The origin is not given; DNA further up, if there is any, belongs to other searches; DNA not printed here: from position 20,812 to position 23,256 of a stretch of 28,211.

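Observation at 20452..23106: Candidate undescribed two-gene system: HNH nuclease + Suv3-like helicase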

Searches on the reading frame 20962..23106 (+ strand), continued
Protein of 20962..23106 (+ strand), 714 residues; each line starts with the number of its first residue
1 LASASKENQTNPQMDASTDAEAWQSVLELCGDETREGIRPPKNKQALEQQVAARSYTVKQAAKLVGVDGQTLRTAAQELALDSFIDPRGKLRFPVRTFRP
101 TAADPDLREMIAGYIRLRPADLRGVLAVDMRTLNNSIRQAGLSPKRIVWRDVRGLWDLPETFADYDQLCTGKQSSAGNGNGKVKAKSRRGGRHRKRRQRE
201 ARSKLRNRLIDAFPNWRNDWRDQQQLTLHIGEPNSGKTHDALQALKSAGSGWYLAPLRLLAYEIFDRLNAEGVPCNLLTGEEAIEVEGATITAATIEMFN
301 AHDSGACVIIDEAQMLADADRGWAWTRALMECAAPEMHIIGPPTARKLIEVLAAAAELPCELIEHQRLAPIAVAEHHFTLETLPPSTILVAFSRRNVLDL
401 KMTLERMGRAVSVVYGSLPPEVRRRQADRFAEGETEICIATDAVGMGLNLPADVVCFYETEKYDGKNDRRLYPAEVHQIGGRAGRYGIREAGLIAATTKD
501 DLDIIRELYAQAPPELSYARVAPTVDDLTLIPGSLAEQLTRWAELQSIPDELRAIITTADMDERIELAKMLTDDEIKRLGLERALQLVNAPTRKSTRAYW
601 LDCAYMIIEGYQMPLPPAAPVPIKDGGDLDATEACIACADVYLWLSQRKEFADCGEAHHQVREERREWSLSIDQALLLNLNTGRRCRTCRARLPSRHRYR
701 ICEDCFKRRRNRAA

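Call 54: find_homologous_proteins(query=P0281, max_evalue=1e-20)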
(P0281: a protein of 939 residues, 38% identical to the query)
Query P0281 (939 aa): 2707 proteins with E <= 1e-20 among 8000 candidates; the best 120 are listed.
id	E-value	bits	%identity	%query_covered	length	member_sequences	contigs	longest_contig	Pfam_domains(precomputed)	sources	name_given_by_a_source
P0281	0.0e+0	2079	100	100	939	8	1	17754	PF00270.36,PF12513.16,PF00271.38,PF22527.3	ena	-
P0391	0.0e+0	1816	87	100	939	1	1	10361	PF12513.16,PF00271.38,PF22527.3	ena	-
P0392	0.0e+0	1784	85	100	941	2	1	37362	PF00270.36,PF12513.16,PF00271.38,PF22527.3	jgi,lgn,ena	-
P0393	0.0e+0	1760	84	100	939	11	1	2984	PF00270.36,PF12513.16,PF00271.38,PF22527.3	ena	-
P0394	0.0e+0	1757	82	100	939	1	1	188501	PF00270.36,PF12513.16,PF00271.38,PF22527.3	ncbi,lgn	-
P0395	0.0e+0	1754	83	100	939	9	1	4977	PF12513.16,PF00271.38,PF22527.3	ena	-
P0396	0.0e+0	1737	83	100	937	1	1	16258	PF00270.36,PF12513.16,PF00271.38,PF22527.3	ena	-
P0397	0.0e+0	1713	81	100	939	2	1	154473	PF00270.36,PF12513.16,PF00271.38,PF22527.3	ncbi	-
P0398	0.0e+0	1698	81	100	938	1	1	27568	PF00270.36,PF12513.16,PF00271.38,PF22527.3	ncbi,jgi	jgi:ATP-dependent RNA helicase SUPV3L1/SUV3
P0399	0.0e+0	1661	79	100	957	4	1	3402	PF18147.7,PF00270.36,PF12513.16,PF00271.38,PF22527.3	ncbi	-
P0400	0.0e+0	1647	78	100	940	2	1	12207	PF12513.16,PF00271.38,PF22527.3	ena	-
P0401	0.0e+0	1614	77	100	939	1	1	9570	PF12513.16,PF00271.38,PF22527.3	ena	-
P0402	0.0e+0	1602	76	100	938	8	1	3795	PF00270.36,PF12513.16,PF00271.38,PF22527.3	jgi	jgi:ATP-dependent RNA helicase SUPV3L1/SUV3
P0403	0.0e+0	1598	76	100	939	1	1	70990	PF00270.36,PF12513.16,PF00271.38,PF22527.3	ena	-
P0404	0.0e+0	1583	75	100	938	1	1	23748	PF12513.16,PF00271.38,PF22527.3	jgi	-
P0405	0.0e+0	1575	74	100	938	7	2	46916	PF12513.16,PF00271.38,PF22527.3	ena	-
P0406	0.0e+0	1537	73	100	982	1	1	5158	PF00270.36,PF12513.16,PF00271.38,PF22527.3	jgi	jgi:ATP-dependent RNA helicase SUPV3L1/SUV3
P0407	0.0e+0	1516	72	100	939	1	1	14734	PF12513.16,PF00271.38,PF22527.3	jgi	-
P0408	0.0e+0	1347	63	99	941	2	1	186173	PF12513.16,PF00271.38,PF22527.3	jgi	jgi:ATP-dependent RNA helicase SUPV3L1/SUV3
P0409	0.0e+0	1247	61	99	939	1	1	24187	PF12513.16,PF00271.38,PF22527.3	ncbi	-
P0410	0.0e+0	1225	60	99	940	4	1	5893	PF12513.16,PF00271.38,PF22527.3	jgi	-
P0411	0.0e+0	1211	59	100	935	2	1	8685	PF12513.16,PF00271.38,PF22527.3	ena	-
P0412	0.0e+0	1209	59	100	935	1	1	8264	PF12513.16,PF00271.38,PF22527.3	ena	-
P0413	0.0e+0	1207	60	99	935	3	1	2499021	PF12513.16,PF00271.38,PF22527.3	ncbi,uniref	ncbi:helicase-related protein [Sulfurimonas diazotrophicus]|uniref:Helicase-related protein n=1 Tax=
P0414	0.0e+0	1204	59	100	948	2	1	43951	PF00270.36,PF12513.16,PF00271.38,PF22527.3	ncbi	-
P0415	0.0e+0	1203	59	99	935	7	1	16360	PF12513.16,PF00271.38,PF22527.3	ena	-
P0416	0.0e+0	1203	59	100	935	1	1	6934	PF12513.16,PF00271.38,PF22527.3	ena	-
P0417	0.0e+0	1200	59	99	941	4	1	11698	PF12513.16,PF00271.38,PF22527.3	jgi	jgi:ATP-dependent RNA helicase SUPV3L1/SUV3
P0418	0.0e+0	1200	60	98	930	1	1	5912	PF12513.16,PF00271.38,PF22527.3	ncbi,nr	ncbi:MAG: SUV3 C-terminal domain-containing protein [Campylobacterota bacterium]|nr:SUV3 C-terminal 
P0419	0.0e+0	1199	60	99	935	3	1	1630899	PF12513.16,PF00271.38,PF22527.3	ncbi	ncbi:helicase-related protein [Thiomicrolovo sp. ZZH C-3]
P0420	0.0e+0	1197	59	99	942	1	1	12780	PF12513.16,PF00271.38,PF22527.3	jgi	jgi:ATP-dependent RNA helicase SUPV3L1/SUV3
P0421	0.0e+0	1196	59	99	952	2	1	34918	PF12513.16,PF00271.38,PF22527.3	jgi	-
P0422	0.0e+0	1196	58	99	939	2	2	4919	PF18147.7,PF12513.16,PF00271.38,PF22527.3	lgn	-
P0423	0.0e+0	1196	58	100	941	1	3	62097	PF12513.16,PF00271.38,PF22527.3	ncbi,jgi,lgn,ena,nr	ncbi:MAG: helicase [Helicobacteraceae bacterium 4484_230]|nr:MAG: helicase [Helicobacteraceae bacter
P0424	0.0e+0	1195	60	99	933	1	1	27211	PF12513.16,PF00271.38,PF22527.3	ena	-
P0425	0.0e+0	1195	59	100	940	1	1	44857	PF00270.36,PF12513.16,PF00271.38,PF22527.3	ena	-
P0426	0.0e+0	1194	59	98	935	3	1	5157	PF12513.16,PF00271.38,PF22527.3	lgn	-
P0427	0.0e+0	1194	58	100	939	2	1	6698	PF00270.36,PF12513.16,PF00271.38,PF22527.3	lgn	-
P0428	0.0e+0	1193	59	98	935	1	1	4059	PF12513.16,PF00271.38,PF22527.3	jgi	-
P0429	0.0e+0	1192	59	99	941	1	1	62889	PF00270.36,PF12513.16,PF00271.38,PF22527.3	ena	-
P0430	0.0e+0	1191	59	98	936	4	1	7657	PF12513.16,PF00271.38,PF22527.3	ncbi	-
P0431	0.0e+0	1190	59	99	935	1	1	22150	PF12513.16,PF00271.38,PF22527.3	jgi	jgi:ATP-dependent RNA helicase SUPV3L1/SUV3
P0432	0.0e+0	1187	58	99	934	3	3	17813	PF12513.16,PF00271.38,PF22527.3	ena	-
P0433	0.0e+0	1186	59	98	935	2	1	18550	PF12513.16,PF00271.38,PF22527.3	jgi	-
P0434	0.0e+0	1186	59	98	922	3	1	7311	PF00270.36,PF12513.16,PF00271.38,PF22527.3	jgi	jgi:ATP-dependent RNA helicase SUPV3L1/SUV3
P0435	0.0e+0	1185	60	98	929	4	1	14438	PF12513.16,PF00271.38,PF22527.3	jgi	-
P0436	0.0e+0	1183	58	99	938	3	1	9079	PF12513.16,PF00271.38,PF22527.3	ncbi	-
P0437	0.0e+0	1182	57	99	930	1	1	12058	PF12513.16,PF00271.38,PF22527.3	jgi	-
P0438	0.0e+0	1182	58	99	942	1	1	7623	PF12513.16,PF00271.38,PF22527.3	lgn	-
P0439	0.0e+0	1180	58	99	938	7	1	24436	PF12513.16,PF00271.38,PF22527.3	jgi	jgi:ATP-dependent RNA helicase SUPV3L1/SUV3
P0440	0.0e+0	1180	57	99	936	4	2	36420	PF12513.16,PF00271.38,PF22527.3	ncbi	-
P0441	0.0e+0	1178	58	100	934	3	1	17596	PF12513.16,PF00271.38,PF22527.3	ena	-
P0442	0.0e+0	1177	59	98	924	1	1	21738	PF12513.16,PF00271.38,PF22527.3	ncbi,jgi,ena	-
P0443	0.0e+0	1177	59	99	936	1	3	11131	PF12513.16,PF00271.38,PF22527.3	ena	-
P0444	0.0e+0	1176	58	99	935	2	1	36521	PF00270.36,PF12513.16,PF00271.38,PF22527.3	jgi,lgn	-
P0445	0.0e+0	1176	59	98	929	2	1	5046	PF12513.16,PF00271.38,PF22527.3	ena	-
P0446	0.0e+0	1176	59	98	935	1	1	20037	PF12513.16,PF00271.38,PF22527.3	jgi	-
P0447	0.0e+0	1171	59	98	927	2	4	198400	PF00270.36,PF12513.16,PF00271.38,PF22527.3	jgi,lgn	jgi:ATP-dependent RNA helicase SUPV3L1/SUV3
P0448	0.0e+0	1171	58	99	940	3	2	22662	PF12513.16,PF00271.38,PF22527.3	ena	-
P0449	0.0e+0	1171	57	99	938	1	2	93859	PF12513.16,PF00271.38,PF22527.3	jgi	jgi:ATP-dependent RNA helicase SUPV3L1/SUV3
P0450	0.0e+0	1170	58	98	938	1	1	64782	PF12513.16,PF00271.38,PF22527.3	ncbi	-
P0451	0.0e+0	1166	57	100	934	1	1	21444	PF12513.16,PF00271.38,PF22527.3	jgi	-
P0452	0.0e+0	1166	58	99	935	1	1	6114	PF12513.16,PF00271.38,PF22527.3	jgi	-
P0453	0.0e+0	1164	57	100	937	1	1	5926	PF18147.7,PF00270.36,PF12513.16,PF00271.38,PF22527.3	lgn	-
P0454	0.0e+0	1158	58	99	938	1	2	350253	PF12513.16,PF00271.38,PF22527.3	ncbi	-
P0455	0.0e+0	1156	57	98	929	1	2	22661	PF00270.36,PF12513.16,PF00271.38,PF22527.3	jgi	jgi:ATP-dependent RNA helicase SUPV3L1/SUV3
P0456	0.0e+0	1154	57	99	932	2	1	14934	PF00270.36,PF12513.16,PF00271.38,PF22527.3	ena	-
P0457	0.0e+0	1149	57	99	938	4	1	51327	PF12513.16,PF00271.38,PF22527.3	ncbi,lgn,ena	-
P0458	0.0e+0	1148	58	98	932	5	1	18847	PF12513.16,PF00271.38,PF22527.3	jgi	-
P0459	0.0e+0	1147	58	98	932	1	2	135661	PF00270.36,PF12513.16,PF00271.38,PF22527.3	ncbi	-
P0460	0.0e+0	1146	58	96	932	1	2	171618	PF00270.36,PF12513.16,PF00271.38,PF22527.3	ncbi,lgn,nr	ncbi:helicase [bacterium]|nr:helicase [bacterium] MBU1989876.1 helicase [bacterium]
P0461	0.0e+0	1145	58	98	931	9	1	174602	PF00270.36,PF12513.16,PF00271.38,PF22527.3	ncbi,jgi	ncbi:MAG: helicase-related protein [Sulfurimonas sp.]|jgi:ATP-dependent RNA helicase SUPV3L1/SUV3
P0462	0.0e+0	1144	56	100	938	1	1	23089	PF12513.16,PF00271.38,PF22527.3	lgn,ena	-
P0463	0.0e+0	1144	56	98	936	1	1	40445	PF12513.16,PF00271.38,PF22527.3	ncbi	-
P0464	0.0e+0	1143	56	99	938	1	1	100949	PF12513.16,PF00271.38,PF22527.3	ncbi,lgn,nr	ncbi:MAG: helicase-related protein [Campylobacterota bacterium]|nr:helicase-related protein [Campylo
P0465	0.0e+0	1139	58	96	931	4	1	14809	PF12513.16,PF00271.38,PF22527.3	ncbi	-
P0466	0.0e+0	1138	57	98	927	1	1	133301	PF00270.36,PF12513.16,PF00271.38,PF22527.3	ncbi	-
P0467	0.0e+0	1137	57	98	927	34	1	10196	PF00270.36,PF12513.16,PF00271.38,PF22527.3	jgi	jgi:ATP-dependent RNA helicase SUPV3L1/SUV3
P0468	0.0e+0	1136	57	99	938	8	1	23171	PF12513.16,PF00271.38,PF22527.3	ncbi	-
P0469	0.0e+0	1136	56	100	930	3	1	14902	PF12513.16,PF00271.38,PF22527.3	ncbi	-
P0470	0.0e+0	1135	56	98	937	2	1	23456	PF12513.16,PF00271.38,PF22527.3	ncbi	-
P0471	0.0e+0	1135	57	99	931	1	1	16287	PF00270.36,PF12513.16,PF00271.38,PF22527.3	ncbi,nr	ncbi:MAG: helicase [Campylobacterales bacterium]|nr:helicase [Campylobacterales bacterium]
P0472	0.0e+0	1135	57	97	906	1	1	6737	PF12513.16,PF00271.38,PF22527.3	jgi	-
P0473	0.0e+0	1135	56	97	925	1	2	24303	PF00270.36,PF12513.16,PF00271.38,PF22527.3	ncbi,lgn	-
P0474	0.0e+0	1134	56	97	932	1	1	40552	PF12513.16,PF00271.38,PF22527.3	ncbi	-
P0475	0.0e+0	1133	57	98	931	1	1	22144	PF00270.36,PF12513.16,PF00271.38,PF22527.3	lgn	-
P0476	0.0e+0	1132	58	99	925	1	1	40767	PF00270.36,PF12513.16,PF00271.38,PF22527.3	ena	-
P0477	0.0e+0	1132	57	98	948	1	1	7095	PF12513.16,PF00271.38,PF22527.3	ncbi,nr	ncbi:MAG TPA: helicase-related protein [Sulfuricurvum sp.]|nr:helicase-related protein [Sulfuricurvu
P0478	0.0e+0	1130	57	98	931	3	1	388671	PF00270.36,PF12513.16,PF00271.38,PF22527.3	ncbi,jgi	ncbi:MAG: SUV3 C-terminal domain-containing protein [Sulfurimonas sp.]|jgi:ATP-dependent RNA helicas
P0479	0.0e+0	1130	57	99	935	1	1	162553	PF18147.7,PF00270.36,PF12513.16,PF00271.38,PF22527.3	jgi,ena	-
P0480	0.0e+0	1129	58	98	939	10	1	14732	PF18147.7,PF00270.36,PF12513.16,PF00271.38,PF22527.3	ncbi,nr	ncbi:MAG: helicase-related protein [Sulfuricurvum sp.]|nr:helicase-related protein [Sulfuricurvum sp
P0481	0.0e+0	1129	58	98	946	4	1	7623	PF18147.7,PF12513.16,PF00271.38,PF22527.3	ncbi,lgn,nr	ncbi:MAG: helicase [Sulfuricurvum sp.]|nr:helicase [Sulfuricurvum sp.]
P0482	0.0e+0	1128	56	100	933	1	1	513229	PF12513.16,PF00271.38,PF22527.3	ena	-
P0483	0.0e+0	1127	57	97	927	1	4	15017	PF00270.36,PF12513.16,PF00271.38,PF22527.3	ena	-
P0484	0.0e+0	1127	56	97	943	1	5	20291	PF12513.16,PF00271.38,PF22527.3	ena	-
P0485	0.0e+0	1127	56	98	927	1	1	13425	PF12513.16,PF00271.38,PF22527.3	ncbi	-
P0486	0.0e+0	1126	57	99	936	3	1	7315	PF12513.16,PF00271.38,PF22527.3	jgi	jgi:ATP-dependent RNA helicase SUPV3L1/SUV3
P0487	0.0e+0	1126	57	99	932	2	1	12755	PF12513.16,PF00271.38,PF22527.3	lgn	-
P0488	0.0e+0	1126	57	97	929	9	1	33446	PF12513.16,PF00271.38,PF22527.3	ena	-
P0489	0.0e+0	1126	56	100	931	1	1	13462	PF12513.16,PF00271.38,PF22527.3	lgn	-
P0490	0.0e+0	1126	57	99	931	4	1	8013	PF12513.16,PF00271.38,PF22527.3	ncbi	-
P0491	0.0e+0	1126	56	99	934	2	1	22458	PF12513.16,PF00271.38,PF22527.3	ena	-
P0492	0.0e+0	1125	57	99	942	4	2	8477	PF18147.7,PF00270.36,PF12513.16,PF00271.38,PF22527.3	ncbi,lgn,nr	ncbi:MAG: helicase [Sulfuricurvum sp.]|nr:helicase [Sulfuricurvum sp.]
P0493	0.0e+0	1124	57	99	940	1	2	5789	PF18147.7,PF00270.36,PF12513.16,PF00271.38,PF22527.3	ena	-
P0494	0.0e+0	1124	57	99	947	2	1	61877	PF18147.7,PF00270.36,PF12513.16,PF00271.38,PF22527.3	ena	-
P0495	0.0e+0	1124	56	96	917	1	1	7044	PF12513.16,PF00271.38,PF22527.3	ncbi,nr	ncbi:helicase, partial [bacterium]|nr:helicase [bacterium]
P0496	0.0e+0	1123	57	97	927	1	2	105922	PF12513.16,PF00271.38,PF22527.3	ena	-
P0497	0.0e+0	1122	56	97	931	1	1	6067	PF12513.16,PF00271.38,PF22527.3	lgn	-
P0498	0.0e+0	1121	55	99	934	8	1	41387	PF12513.16,PF00271.38,PF22527.3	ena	-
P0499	0.0e+0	1121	57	98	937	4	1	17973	PF00270.36,PF12513.16,PF00271.38,PF22527.3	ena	-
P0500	0.0e+0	1121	56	98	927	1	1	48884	PF12513.16,PF00271.38,PF22527.3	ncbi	-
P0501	0.0e+0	1121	56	99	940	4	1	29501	PF00270.36,PF12513.16,PF00271.38,PF22527.3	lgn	-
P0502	0.0e+0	1120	57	99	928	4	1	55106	PF12513.16,PF00271.38,PF22527.3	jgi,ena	-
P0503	0.0e+0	1120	57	98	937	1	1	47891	PF00270.36,PF12513.16,PF00271.38,PF22527.3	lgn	-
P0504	0.0e+0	1120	55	100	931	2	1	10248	PF00270.36,PF12513.16,PF00271.38,PF22527.3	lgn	-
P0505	0.0e+0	1120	56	99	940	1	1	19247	PF18147.7,PF00270.36,PF12513.16,PF00271.38,PF22527.3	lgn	-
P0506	0.0e+0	1119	57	98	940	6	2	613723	PF00270.36,PF12513.16,PF00271.38,PF22527.3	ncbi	-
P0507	0.0e+0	1119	56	99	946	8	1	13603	PF00270.36,PF12513.16,PF00271.38,PF22527.3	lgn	-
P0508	0.0e+0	1119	57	99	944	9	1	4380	PF00270.36,PF12513.16,PF00271.38,PF22527.3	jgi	jgi:ATP-dependent RNA helicase SUPV3L1/SUV3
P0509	0.0e+0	1119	57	99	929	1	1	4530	PF12513.16,PF00271.38,PF22527.3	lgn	-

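Call 55: find_encoding_contigs(protein=P0413, flank=5000, max_places=2)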
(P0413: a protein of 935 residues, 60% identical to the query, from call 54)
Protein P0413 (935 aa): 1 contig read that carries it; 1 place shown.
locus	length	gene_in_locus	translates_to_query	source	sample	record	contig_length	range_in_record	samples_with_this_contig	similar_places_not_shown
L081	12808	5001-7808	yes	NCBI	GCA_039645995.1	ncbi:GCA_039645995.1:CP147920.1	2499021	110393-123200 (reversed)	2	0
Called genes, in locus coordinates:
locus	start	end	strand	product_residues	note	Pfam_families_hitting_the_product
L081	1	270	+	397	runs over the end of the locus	PF00871:Acetate_kinase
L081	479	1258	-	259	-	PF05690:ThiG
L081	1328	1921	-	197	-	PF00551:Formyl_trans_N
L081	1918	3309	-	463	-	PF03853:YjeF_N, PF01256:Carb_kinase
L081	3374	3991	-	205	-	PF00881:Nitroreductase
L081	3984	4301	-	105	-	PF03745:DUF309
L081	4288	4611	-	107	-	-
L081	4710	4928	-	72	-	-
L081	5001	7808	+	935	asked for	PF22527:DEXQc_Suv3, PF00271:Helicase_C, PF12513:SUV3_C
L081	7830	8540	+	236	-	PF04402:SIMPL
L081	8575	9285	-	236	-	-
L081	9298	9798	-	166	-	PF04461:YajQ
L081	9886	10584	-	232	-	PF13085:Fer2_3, PF00037:Fer4 (weak), PF13183:Fer4_8, PF13237:Fer4_10 (weak), PF12838:Fer4_7, PF13187:Fer4_9, PF13484:Fer4_16, PF13534:Fer4_17, +1 more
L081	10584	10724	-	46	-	-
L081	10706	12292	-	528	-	PF00890:FAD_binding_2, PF01266:DAO, PF03486:HI0933_like, PF07992:Pyr_redox_2 (weak), PF02910:Succ_DH_flav_C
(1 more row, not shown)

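Call 56: find_encoding_contigs(protein=P0010, flank=6000, max_places=2)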
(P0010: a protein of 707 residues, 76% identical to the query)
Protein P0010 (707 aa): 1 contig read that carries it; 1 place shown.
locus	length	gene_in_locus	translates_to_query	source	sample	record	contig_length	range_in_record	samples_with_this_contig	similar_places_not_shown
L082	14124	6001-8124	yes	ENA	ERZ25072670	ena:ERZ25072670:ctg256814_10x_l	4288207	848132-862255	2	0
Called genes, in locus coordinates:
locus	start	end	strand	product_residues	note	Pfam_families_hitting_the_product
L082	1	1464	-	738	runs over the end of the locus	PF13328:HD_4, PF01966:HD, PF04607:RelA_SpoT, PF02824:TGS, PF19296:RelA_AH, PF28438:RelA_RIS, PF01842:ACT (weak), PF13291:ACT_4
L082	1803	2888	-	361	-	PF03462:PCRF, PF00472:RF-1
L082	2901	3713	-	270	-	PF22435:MRM3-like_sub_bind, PF00588:SpoU_methylase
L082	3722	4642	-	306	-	PF02881:SRP54_N, PF13401:AAA_22 (weak), PF00448:SRP54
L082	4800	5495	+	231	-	PF16697:Yop-YscD_cpl, PF00498:FHA, PF00486:Trans_reg_C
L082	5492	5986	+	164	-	PF01844:HNH, PF14279:HNH_5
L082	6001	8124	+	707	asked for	PF22527:DEXQc_Suv3, PF00271:Helicase_C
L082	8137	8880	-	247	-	PF22935:RM44_endonuclase (weak), PF14622:Ribonucleas_3_3, PF00636:Ribonuclease_3, PF00035:dsrm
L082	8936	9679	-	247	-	PF02597:ThiS, PF02391:MoaE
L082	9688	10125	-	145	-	PF01967:MoaC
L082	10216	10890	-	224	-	-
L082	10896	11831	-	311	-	PF01745:IPT (faint), PF01715:IPPT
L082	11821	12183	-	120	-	PF02021:UPF0102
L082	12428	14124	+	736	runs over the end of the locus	PF03030:H_PPase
